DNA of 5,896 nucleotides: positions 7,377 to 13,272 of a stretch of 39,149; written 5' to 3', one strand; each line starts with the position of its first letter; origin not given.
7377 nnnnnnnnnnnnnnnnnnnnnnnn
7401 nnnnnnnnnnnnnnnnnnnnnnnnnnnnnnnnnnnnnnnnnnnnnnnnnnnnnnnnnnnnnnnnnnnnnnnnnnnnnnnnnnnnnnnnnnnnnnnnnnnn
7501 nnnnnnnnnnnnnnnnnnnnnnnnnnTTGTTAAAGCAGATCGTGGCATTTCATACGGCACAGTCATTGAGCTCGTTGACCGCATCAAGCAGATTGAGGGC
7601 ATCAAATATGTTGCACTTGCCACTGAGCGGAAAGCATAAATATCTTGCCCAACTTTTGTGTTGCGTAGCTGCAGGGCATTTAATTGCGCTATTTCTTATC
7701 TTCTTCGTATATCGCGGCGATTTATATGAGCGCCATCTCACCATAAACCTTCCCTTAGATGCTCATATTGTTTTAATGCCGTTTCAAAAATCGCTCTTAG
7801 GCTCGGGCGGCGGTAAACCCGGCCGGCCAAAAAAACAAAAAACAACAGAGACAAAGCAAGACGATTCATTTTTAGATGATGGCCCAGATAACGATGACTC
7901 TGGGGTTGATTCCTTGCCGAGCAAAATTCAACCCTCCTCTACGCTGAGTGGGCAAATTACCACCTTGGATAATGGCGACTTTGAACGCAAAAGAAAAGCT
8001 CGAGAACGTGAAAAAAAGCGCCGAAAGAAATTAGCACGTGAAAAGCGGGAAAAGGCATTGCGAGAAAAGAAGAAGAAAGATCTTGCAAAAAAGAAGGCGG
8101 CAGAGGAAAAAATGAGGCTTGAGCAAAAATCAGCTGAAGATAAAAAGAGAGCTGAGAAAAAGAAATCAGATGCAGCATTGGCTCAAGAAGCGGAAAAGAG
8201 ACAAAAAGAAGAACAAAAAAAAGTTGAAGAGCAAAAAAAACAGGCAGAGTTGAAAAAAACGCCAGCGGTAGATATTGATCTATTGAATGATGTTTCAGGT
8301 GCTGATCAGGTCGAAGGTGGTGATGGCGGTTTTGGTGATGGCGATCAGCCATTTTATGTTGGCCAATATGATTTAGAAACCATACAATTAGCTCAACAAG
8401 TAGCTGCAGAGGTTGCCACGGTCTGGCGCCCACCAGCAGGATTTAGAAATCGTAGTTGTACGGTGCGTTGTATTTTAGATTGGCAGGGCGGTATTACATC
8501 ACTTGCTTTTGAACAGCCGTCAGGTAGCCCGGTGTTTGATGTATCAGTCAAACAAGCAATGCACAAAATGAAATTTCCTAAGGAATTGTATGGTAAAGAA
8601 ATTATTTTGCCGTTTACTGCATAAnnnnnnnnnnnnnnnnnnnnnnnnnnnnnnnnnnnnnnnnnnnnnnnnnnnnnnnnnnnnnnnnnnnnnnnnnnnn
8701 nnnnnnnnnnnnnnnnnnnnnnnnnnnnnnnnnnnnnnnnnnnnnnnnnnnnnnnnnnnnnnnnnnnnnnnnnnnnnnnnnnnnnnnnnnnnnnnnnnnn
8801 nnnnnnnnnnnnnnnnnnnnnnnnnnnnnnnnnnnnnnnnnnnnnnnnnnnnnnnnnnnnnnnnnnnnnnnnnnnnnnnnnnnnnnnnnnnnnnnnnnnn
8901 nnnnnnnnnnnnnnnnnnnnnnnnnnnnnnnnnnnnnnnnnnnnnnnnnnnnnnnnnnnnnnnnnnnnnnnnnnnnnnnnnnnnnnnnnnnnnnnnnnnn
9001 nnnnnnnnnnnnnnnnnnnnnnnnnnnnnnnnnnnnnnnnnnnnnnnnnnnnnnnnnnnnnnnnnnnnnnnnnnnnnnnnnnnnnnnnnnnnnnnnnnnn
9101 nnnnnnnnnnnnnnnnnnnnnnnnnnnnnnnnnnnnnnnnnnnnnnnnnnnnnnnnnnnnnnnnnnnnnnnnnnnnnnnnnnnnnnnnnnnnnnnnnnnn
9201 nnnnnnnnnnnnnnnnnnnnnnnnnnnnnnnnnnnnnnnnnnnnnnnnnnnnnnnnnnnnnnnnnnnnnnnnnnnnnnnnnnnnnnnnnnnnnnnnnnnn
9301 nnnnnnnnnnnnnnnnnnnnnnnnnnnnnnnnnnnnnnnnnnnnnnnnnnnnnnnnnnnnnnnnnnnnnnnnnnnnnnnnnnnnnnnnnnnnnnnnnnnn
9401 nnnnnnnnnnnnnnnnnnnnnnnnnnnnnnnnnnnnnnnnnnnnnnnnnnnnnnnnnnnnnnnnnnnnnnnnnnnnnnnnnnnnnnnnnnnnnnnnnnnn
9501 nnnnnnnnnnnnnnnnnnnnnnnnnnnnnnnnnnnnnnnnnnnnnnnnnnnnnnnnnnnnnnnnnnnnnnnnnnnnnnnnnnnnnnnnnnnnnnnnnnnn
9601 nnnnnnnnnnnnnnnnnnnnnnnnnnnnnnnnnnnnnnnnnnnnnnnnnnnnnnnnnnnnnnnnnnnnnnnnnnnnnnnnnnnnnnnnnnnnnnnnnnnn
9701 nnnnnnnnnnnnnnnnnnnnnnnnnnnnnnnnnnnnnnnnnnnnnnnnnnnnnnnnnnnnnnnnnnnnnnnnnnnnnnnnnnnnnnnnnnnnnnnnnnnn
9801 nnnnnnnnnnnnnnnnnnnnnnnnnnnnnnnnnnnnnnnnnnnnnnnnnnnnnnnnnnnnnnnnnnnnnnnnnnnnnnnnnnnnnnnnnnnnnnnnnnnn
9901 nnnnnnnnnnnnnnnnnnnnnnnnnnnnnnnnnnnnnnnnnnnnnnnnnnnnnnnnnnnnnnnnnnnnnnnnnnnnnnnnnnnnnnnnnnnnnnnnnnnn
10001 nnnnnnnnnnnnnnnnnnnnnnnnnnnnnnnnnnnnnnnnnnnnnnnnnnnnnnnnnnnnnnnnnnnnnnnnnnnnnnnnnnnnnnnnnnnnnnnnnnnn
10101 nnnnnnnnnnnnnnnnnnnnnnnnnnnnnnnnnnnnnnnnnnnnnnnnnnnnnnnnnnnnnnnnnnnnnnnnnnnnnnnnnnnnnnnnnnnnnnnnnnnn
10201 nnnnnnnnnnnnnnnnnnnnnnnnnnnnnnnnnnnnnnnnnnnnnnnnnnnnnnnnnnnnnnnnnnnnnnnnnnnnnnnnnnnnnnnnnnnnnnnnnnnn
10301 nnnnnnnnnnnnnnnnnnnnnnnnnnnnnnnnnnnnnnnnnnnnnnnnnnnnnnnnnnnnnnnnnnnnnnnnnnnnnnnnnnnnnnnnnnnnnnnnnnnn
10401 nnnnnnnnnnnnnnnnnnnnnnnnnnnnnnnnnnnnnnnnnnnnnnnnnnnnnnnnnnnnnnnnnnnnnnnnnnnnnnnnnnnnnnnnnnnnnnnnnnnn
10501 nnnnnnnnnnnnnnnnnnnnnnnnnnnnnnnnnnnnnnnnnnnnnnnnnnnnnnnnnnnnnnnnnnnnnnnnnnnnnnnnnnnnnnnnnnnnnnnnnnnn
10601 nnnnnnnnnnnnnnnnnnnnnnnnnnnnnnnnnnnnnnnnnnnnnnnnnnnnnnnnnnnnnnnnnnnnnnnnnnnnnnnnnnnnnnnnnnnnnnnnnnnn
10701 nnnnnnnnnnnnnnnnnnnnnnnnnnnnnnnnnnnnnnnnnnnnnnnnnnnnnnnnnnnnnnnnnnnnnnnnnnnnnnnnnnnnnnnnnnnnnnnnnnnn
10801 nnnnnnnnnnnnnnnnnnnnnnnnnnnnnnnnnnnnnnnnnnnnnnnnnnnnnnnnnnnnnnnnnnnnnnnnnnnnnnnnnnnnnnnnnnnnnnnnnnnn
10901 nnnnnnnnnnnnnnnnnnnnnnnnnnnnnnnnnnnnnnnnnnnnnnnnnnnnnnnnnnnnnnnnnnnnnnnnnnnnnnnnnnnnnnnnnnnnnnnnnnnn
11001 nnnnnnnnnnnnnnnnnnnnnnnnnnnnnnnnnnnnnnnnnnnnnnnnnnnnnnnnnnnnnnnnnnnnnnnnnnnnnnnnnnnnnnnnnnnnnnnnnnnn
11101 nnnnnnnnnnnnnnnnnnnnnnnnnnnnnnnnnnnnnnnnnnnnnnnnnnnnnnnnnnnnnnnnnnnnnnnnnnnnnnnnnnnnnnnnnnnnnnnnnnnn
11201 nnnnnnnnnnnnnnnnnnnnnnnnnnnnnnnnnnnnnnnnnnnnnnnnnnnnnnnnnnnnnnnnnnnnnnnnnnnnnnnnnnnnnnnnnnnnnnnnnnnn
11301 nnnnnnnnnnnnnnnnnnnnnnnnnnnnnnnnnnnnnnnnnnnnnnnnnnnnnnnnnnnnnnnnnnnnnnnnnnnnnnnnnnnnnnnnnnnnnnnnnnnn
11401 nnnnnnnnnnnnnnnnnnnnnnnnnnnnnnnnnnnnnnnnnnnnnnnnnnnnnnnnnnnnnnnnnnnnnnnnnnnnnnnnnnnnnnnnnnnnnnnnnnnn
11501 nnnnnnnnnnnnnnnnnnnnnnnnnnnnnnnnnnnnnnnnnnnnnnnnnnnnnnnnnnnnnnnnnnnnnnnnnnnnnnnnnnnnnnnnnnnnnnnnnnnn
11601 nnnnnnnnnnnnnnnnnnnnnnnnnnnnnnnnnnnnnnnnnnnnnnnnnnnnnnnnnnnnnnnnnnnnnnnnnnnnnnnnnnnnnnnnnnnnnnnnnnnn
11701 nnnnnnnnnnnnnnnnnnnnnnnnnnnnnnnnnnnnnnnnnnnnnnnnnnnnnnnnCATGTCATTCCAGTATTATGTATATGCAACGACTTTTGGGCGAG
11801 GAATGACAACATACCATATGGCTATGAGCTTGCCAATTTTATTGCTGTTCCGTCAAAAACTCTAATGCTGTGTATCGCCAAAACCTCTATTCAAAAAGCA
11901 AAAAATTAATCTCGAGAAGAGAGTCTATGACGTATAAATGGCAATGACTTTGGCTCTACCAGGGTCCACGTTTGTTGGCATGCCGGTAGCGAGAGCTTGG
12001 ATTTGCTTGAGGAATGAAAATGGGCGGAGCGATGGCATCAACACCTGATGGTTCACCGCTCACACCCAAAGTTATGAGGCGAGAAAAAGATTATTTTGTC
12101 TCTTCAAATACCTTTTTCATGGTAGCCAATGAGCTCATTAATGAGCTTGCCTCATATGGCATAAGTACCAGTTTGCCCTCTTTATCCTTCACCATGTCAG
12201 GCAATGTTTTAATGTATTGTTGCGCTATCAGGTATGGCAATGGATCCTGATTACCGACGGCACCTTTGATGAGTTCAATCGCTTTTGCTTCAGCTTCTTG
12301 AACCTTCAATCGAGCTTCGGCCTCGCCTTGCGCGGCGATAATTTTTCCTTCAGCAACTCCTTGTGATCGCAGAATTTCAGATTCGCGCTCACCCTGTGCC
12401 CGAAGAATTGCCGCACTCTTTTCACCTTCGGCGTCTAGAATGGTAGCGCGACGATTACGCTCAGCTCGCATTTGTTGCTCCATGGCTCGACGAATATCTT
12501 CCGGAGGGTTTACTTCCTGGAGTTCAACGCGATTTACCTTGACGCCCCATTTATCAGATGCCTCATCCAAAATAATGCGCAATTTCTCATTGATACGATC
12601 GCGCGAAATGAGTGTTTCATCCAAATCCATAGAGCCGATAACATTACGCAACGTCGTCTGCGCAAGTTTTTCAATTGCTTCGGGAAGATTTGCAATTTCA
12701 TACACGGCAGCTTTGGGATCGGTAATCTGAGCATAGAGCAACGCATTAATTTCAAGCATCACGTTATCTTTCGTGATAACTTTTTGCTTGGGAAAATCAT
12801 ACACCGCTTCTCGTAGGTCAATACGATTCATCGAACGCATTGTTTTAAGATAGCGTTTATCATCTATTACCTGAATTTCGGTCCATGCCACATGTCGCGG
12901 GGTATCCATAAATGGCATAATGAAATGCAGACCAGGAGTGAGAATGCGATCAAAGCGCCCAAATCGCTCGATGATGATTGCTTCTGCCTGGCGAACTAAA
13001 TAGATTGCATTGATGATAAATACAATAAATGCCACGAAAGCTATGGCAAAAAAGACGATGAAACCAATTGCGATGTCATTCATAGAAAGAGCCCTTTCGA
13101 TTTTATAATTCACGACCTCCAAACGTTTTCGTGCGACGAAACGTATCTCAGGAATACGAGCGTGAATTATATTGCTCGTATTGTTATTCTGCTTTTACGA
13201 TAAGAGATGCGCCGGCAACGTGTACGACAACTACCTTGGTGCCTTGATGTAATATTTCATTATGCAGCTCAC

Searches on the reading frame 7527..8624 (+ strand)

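Call 43: search_protein_families(library=pfam, proteins=[window:7527-8624:+], max_evalue=0.0001)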
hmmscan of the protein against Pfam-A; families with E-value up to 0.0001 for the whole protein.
window:7527-8624:+ (365 aa): 1 family
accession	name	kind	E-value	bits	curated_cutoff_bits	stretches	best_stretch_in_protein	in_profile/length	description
PF13103.11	TonB_2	-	2.1e-06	28.2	22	1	290-352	6-70/85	TonB C terminal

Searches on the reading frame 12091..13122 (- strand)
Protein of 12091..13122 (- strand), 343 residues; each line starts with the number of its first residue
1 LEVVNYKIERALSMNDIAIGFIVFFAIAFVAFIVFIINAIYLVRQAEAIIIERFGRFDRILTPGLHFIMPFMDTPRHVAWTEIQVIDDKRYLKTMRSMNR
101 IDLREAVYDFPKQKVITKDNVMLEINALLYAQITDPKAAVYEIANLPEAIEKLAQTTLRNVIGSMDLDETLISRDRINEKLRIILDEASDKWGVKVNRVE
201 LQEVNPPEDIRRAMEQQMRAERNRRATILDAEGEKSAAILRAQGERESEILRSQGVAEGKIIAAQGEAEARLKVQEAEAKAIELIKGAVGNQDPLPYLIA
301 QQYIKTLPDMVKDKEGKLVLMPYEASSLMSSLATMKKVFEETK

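Call 44: search_protein_families(library=pfam, proteins=[window:12091-13122:-], max_evalue=0.0001)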
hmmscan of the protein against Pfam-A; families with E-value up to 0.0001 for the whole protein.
window:12091-13122:- (343 aa): 1 family
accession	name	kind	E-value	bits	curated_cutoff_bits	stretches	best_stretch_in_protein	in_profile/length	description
PF01145.31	Band_7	-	2.1e-41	142.3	23.6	1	43-235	3-176/176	SPFH domain / Band 7 family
